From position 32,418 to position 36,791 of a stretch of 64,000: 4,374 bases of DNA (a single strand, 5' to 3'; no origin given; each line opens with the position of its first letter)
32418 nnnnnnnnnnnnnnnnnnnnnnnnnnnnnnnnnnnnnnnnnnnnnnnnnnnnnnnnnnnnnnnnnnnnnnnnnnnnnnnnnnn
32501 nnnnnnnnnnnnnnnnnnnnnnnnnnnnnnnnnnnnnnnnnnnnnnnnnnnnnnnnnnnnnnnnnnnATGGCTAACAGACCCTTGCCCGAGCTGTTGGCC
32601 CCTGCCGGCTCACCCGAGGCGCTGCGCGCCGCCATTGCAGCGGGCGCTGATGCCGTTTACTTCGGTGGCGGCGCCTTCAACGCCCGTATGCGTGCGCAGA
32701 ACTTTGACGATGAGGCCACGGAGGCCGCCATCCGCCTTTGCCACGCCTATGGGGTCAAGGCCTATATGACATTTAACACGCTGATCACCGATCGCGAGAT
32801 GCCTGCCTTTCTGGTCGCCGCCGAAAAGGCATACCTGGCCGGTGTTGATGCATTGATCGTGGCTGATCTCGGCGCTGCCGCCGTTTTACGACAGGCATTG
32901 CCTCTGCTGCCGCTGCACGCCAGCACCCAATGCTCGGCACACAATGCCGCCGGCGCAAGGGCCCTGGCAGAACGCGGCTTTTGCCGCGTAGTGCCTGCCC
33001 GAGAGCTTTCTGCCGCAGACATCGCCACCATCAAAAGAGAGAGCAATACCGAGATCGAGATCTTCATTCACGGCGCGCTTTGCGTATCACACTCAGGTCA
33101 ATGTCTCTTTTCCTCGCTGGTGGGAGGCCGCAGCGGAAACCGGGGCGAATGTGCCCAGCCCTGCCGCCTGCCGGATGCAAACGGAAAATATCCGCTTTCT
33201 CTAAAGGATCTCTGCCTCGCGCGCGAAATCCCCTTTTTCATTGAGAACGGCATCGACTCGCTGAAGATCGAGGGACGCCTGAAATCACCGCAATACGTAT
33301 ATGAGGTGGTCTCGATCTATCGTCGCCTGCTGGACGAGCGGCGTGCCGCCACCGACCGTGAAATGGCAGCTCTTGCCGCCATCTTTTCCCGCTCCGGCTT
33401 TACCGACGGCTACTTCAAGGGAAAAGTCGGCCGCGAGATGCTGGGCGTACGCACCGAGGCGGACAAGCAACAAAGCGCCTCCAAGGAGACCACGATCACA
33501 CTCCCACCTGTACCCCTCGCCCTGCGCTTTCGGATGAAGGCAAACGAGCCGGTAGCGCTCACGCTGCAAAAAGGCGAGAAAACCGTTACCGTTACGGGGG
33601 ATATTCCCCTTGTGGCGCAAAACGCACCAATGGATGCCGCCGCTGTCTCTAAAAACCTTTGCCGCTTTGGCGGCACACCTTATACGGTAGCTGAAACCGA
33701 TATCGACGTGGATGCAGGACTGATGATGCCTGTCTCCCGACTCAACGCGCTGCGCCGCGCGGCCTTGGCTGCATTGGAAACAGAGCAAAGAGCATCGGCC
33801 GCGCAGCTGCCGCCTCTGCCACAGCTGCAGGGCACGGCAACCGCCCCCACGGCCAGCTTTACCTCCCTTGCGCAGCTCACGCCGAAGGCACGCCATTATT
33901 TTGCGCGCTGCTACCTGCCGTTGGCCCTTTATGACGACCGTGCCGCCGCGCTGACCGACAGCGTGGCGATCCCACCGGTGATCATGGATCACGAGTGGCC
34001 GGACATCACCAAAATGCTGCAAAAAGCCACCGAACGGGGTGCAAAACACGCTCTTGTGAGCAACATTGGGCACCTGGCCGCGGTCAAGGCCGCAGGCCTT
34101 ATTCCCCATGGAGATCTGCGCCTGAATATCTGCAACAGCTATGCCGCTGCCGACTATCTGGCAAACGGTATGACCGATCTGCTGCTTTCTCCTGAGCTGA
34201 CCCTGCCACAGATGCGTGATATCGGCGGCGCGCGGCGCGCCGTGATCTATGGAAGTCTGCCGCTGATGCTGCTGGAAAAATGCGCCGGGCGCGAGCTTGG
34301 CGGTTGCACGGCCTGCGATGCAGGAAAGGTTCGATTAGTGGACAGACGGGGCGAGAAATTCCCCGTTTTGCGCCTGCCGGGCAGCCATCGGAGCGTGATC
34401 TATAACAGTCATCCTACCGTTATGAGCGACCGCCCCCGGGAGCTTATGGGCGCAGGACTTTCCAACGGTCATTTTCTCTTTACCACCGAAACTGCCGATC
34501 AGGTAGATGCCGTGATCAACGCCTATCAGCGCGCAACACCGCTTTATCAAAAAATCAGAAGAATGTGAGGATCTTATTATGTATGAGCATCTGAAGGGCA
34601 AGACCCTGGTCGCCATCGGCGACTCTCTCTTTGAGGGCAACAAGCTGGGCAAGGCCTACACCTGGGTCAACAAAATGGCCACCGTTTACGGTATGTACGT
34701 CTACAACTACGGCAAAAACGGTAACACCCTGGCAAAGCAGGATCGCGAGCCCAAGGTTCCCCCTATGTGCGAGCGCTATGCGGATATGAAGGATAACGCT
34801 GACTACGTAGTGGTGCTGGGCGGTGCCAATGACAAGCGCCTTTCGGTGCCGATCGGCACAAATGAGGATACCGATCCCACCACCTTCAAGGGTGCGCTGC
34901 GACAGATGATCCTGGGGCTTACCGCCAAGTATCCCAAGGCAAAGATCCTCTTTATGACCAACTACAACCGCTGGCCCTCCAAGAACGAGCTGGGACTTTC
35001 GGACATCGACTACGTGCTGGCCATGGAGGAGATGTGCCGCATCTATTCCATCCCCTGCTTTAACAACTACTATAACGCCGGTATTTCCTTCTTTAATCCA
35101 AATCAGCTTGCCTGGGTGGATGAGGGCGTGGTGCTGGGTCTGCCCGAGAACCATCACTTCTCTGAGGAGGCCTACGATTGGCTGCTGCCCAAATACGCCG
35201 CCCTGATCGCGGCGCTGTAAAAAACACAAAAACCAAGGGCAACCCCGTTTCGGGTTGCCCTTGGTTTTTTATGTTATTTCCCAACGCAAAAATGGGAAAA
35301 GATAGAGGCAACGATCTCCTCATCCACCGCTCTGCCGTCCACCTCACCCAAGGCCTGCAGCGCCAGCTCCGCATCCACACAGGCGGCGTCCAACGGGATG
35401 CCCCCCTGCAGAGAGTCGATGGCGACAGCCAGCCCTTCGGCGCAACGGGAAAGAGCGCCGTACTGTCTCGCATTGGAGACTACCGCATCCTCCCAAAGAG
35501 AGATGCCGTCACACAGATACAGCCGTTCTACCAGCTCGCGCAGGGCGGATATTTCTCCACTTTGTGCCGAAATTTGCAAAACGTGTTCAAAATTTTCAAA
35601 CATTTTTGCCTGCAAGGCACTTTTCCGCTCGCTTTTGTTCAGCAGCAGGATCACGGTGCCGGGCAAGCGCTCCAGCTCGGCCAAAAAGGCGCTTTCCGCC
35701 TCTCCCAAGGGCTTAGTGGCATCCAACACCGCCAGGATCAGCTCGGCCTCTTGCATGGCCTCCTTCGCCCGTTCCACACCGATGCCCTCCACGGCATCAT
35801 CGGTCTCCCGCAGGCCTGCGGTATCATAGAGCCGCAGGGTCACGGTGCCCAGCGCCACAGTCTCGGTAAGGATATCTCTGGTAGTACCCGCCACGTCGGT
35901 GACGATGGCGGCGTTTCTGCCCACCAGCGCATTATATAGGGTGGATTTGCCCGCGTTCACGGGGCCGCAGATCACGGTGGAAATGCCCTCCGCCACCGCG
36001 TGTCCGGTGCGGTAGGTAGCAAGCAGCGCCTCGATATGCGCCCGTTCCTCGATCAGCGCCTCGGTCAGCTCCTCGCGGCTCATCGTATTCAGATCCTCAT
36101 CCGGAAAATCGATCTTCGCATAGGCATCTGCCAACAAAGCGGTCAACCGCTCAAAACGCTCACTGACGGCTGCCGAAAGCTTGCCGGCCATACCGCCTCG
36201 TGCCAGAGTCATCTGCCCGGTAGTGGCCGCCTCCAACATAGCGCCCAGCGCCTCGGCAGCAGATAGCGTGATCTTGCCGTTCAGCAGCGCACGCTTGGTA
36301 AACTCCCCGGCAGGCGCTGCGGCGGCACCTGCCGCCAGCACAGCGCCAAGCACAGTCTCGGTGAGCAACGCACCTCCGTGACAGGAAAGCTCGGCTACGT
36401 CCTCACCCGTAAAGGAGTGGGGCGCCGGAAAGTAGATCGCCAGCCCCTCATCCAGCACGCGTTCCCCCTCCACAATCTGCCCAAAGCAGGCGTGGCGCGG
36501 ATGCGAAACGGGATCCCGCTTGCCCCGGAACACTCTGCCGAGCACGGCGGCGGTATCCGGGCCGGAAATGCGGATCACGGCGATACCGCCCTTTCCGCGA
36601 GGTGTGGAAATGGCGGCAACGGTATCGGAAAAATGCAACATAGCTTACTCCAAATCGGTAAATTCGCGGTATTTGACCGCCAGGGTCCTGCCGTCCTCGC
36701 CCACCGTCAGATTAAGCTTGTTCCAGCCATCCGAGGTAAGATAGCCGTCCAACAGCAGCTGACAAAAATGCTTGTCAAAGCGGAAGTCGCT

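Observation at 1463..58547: Strongly over-represented oligomer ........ (extended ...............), dispersed in genes and spacers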

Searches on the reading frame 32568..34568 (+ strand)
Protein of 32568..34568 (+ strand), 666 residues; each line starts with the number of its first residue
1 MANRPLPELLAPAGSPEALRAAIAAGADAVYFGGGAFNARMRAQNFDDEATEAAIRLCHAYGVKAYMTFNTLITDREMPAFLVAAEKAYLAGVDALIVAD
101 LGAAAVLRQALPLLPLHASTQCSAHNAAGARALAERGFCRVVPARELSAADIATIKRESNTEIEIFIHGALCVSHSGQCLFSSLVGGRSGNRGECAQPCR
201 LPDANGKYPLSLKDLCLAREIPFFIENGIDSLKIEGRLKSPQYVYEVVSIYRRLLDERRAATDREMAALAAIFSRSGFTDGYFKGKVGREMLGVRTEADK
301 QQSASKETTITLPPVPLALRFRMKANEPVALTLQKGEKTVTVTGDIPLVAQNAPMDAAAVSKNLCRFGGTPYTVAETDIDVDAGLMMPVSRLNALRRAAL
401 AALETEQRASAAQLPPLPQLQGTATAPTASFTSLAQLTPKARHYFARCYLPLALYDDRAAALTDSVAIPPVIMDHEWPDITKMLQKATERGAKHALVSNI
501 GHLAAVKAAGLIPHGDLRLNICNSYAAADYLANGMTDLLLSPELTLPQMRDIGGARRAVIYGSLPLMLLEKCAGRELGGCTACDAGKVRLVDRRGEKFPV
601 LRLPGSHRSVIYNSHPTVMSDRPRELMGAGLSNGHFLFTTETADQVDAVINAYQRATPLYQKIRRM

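Call 62: search_protein_families(library=pfam, proteins=[window:32568-34568:+], max_evalue=0.01)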
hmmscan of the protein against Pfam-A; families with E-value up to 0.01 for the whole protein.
window:32568-34568:+ (666 aa): 3 families
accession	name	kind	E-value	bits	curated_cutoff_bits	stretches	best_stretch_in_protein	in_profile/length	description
PF01136.24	Peptidase_U32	-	2e-73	247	22.4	1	84-286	7-230/233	Peptidase family U32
PF12392.13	DUF3656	-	9.1e-19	68.6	22.1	1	314-406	24-107/109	Collagenase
PF13460.12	NAD_binding_10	-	0.0024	18.2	27.2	1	15-87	50-114/184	NAD(P)H-binding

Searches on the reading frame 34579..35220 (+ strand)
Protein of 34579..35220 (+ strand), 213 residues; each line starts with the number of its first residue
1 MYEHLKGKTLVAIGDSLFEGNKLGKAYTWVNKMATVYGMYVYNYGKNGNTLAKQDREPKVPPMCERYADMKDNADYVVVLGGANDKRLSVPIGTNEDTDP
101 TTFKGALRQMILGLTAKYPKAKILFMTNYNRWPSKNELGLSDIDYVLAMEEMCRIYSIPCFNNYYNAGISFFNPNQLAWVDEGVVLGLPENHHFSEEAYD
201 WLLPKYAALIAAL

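Call 62: search_protein_families(library=pfam, proteins=[window:34579-35220:+], max_evalue=0.01)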
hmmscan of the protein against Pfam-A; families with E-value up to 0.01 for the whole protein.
window:34579-35220:+ (213 aa): 2 families
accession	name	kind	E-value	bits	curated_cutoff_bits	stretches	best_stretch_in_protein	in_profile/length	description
PF13472.12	Lipase_GDSL_2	-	1.6e-15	58.5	32.9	1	12-199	1-176/178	GDSL-like Lipase/Acylhydrolase family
PF00657.28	Lipase_GDSL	-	2.2e-07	31.7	23.6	1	10-127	1-126/208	GDSL-like Lipase/Acylhydrolase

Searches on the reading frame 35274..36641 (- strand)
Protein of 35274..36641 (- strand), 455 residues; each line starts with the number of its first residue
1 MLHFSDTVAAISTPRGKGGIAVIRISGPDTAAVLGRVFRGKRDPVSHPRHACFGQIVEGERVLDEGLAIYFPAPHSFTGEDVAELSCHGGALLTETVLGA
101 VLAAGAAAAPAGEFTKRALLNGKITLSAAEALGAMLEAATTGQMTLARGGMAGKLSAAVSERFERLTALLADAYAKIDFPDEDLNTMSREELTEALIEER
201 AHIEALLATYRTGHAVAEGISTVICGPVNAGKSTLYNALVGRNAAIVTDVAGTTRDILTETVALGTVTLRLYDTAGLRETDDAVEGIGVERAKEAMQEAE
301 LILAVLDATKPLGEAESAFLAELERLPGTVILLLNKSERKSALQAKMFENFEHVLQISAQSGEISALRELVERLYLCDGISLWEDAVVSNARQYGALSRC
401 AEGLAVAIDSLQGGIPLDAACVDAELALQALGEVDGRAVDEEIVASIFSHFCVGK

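Call 32: search_protein_families(library=pfam, proteins=[window:35274-36641:-])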
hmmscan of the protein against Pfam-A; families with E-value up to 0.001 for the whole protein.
window:35274-36641:- (455 aa): 5 families
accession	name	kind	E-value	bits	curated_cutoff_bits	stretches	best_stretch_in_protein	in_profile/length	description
PF12631.12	MnmE_helical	-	7.8e-39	134.4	40.1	1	126-452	1-211/211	MnmE helical domain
PF10396.14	TrmE_N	-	8.5e-39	132.8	29.8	1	7-123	1-117/117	GTP-binding protein TrmE N-terminus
PF01926.29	MMR_HSR1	-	1.5e-21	77.1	21.9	1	223-336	3-113/113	50S ribosome-binding GTPase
PF00350.29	Dynamin_N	-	3.2e-09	37.5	27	0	223-257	2-35/168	Dynamin family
PF02421.24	FeoB_N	-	1.1e-06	28.6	27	1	222-341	3-119/156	Ferrous iron transport protein B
